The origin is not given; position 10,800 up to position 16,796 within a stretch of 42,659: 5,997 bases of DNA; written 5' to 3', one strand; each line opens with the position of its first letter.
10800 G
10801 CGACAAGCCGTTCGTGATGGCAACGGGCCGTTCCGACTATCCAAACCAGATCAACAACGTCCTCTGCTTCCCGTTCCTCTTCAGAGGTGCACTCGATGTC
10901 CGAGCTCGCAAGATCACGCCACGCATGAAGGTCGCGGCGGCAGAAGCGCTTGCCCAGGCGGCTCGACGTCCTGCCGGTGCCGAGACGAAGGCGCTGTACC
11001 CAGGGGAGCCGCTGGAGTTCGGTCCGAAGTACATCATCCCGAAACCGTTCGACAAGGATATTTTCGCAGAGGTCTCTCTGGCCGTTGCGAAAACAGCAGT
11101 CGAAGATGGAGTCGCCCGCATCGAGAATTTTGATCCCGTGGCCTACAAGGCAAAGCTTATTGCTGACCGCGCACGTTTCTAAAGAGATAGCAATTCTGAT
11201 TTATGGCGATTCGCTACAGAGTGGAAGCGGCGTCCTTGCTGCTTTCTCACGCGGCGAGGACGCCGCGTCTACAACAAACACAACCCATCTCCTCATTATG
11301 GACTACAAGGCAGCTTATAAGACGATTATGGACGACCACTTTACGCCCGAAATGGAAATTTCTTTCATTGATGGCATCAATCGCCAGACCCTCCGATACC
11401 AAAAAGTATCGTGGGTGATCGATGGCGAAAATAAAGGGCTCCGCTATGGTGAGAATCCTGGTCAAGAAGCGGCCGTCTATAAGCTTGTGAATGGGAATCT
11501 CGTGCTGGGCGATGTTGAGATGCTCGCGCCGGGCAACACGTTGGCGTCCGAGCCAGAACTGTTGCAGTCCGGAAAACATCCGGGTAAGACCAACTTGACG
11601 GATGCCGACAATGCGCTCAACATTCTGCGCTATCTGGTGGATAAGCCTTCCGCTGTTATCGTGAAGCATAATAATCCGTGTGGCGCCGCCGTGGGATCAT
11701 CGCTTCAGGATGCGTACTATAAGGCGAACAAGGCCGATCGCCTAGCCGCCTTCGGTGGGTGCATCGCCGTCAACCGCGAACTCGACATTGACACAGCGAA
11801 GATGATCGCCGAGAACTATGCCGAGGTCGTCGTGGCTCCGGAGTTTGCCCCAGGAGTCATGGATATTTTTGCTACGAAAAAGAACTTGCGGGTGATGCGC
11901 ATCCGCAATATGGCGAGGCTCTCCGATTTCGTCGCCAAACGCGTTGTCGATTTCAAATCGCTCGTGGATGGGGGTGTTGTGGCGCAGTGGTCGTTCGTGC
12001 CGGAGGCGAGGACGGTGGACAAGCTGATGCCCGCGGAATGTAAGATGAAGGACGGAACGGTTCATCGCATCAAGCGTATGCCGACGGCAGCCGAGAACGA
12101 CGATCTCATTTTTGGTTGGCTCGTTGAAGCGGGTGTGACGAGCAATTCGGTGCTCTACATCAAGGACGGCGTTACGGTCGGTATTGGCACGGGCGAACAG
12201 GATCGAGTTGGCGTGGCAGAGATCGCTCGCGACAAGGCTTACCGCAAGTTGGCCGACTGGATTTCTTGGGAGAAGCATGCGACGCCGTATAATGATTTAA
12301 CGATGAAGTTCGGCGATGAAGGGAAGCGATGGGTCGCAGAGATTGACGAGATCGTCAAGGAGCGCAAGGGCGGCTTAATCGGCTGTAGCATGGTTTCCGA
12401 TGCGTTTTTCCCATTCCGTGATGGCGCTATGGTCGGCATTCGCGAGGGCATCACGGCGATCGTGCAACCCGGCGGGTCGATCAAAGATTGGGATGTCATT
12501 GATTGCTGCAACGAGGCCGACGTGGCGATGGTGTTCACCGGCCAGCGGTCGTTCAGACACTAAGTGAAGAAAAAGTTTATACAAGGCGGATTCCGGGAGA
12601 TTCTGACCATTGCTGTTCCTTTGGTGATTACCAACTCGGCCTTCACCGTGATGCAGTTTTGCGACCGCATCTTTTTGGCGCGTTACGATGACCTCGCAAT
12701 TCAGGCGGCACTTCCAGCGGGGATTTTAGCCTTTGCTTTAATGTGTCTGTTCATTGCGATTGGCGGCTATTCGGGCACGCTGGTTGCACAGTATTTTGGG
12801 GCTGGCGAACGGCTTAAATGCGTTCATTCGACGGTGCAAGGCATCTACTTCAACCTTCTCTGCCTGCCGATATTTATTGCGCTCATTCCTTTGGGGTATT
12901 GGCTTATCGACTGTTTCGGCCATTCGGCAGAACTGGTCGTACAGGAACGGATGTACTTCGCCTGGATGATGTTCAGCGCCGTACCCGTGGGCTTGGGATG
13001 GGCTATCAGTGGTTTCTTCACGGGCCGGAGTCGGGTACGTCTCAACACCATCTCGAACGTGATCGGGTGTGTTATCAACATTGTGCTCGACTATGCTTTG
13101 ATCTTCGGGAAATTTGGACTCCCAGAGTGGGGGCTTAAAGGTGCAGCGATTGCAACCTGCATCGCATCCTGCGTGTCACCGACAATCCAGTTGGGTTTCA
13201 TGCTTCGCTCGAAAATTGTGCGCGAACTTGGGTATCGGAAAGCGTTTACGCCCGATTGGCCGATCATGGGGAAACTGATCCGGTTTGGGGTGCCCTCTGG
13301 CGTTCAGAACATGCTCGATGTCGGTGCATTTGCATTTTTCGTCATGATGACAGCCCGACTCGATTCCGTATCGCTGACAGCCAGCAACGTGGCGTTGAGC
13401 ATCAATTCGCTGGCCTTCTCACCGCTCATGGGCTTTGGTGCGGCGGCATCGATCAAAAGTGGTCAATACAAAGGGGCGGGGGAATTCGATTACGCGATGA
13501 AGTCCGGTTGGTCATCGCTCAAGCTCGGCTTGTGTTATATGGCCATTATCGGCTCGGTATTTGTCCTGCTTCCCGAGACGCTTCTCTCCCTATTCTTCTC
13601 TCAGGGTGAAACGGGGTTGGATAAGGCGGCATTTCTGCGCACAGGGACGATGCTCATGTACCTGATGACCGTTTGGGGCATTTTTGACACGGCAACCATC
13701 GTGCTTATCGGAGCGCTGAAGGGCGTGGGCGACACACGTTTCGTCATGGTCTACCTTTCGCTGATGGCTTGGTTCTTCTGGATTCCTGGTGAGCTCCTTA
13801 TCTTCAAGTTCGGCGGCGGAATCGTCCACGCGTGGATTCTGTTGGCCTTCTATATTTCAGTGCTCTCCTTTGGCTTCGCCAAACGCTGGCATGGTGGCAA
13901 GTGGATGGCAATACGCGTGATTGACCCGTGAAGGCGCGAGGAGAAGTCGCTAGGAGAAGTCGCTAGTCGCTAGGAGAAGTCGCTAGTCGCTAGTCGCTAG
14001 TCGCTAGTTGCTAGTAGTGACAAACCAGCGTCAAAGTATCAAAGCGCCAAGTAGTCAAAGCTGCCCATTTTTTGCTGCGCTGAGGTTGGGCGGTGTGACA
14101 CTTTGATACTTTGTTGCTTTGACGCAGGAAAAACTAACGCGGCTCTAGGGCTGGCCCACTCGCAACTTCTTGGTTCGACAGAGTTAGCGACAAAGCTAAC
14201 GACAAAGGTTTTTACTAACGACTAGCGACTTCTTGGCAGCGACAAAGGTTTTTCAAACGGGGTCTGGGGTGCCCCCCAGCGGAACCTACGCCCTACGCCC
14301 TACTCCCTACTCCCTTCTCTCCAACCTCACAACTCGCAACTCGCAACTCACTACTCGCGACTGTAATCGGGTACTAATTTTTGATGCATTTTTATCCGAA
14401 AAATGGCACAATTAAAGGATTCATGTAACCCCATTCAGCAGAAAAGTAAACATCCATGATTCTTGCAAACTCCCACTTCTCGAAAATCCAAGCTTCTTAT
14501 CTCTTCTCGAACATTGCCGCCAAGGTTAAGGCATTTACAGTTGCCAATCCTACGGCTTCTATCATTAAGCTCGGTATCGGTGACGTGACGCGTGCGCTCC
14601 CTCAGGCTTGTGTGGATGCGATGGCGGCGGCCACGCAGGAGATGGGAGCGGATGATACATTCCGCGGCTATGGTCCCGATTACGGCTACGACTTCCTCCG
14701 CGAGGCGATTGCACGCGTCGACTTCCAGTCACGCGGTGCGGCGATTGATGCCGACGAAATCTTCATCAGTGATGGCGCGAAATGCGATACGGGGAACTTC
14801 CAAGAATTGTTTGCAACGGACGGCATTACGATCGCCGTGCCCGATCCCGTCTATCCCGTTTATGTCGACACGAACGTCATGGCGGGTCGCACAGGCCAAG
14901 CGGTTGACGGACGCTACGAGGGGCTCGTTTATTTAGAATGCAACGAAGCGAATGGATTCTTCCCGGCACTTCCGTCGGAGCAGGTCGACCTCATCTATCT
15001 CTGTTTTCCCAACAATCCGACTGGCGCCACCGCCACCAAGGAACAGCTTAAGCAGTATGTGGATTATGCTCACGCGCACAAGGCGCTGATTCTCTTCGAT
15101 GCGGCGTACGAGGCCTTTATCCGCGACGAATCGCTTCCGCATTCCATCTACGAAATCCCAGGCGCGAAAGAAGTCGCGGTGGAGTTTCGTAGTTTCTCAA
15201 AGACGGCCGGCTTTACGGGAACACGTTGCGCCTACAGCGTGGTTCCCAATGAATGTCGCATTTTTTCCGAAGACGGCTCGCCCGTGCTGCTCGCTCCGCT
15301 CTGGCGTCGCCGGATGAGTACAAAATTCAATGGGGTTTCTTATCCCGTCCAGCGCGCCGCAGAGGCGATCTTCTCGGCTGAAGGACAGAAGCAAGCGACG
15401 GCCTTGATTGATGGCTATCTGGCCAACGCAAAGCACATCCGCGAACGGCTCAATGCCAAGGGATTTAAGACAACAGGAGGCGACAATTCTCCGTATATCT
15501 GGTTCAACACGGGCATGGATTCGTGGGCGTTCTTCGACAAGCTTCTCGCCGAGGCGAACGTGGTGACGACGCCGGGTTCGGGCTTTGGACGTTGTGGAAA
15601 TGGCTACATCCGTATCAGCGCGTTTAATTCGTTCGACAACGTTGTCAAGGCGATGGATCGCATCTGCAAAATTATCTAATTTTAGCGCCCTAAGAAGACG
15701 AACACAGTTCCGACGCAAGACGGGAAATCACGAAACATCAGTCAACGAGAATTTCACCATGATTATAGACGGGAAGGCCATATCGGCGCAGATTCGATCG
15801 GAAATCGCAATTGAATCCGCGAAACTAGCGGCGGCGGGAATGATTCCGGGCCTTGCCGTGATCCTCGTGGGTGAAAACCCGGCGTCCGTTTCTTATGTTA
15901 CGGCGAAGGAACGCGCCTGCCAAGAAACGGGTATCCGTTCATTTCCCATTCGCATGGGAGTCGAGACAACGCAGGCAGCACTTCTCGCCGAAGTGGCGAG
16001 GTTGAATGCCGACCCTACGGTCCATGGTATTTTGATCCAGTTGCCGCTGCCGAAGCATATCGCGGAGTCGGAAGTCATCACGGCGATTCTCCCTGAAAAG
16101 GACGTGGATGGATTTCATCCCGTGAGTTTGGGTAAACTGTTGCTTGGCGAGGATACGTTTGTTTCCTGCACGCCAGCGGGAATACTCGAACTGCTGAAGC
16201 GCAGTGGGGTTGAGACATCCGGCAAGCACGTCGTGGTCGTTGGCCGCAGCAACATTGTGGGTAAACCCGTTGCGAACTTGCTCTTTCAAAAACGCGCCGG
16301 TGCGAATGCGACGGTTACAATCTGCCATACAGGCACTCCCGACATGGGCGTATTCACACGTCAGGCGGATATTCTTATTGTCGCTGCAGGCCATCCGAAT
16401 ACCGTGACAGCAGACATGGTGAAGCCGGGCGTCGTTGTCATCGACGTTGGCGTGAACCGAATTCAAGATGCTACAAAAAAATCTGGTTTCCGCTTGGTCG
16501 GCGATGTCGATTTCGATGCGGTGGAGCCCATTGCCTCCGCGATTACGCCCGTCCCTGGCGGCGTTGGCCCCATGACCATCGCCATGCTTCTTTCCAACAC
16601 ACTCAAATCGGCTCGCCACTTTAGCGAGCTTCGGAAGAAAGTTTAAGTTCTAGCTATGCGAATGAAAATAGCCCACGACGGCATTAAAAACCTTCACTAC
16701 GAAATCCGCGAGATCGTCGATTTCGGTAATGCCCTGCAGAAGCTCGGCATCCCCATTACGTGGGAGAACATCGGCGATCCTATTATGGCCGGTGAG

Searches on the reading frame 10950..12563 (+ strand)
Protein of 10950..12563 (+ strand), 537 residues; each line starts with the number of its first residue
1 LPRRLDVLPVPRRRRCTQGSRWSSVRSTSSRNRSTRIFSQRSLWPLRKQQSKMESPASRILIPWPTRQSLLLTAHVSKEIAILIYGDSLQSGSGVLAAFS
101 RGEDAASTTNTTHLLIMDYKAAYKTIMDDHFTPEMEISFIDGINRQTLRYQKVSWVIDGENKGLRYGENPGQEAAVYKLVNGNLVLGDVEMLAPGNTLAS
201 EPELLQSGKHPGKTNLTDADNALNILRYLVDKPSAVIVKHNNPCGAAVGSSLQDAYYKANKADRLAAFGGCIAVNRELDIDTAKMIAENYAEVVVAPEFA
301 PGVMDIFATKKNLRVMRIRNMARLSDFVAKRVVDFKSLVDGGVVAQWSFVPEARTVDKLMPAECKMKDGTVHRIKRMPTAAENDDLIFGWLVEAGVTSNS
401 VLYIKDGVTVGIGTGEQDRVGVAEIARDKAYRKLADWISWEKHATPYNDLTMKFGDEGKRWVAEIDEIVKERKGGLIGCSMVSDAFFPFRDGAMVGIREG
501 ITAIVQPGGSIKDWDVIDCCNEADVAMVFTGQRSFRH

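Call 43: search_protein_families(library=pfam, proteins=[window:10950-12563:+])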
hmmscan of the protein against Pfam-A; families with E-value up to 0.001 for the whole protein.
window:10950-12563:+ (537 aa): 1 family
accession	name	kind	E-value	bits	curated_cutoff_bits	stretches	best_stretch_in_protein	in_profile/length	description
PF01808.24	AICARFT_IMPCHas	-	2.2e-59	201.9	25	1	121-429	47-311/311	AICARFT/IMPCHase bienzyme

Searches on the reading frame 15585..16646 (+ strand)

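Call 43: search_protein_families(library=pfam, proteins=[window:15585-16646:+])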
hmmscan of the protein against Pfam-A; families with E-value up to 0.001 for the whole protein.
window:15585-16646:+ (353 aa): 2 families
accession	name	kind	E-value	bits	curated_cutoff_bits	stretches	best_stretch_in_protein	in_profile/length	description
PF02882.25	THF_DHG_CYH_C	-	4.4e-67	224.8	27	1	178-345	1-158/160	Tetrahydrofolate dehydrogenase/cyclohydrolase, NAD(P)-binding domain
PF00763.28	THF_DHG_CYH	-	1.7e-40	138.3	32.8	1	61-175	1-115/115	Tetrahydrofolate dehydrogenase/cyclohydrolase, catalytic domain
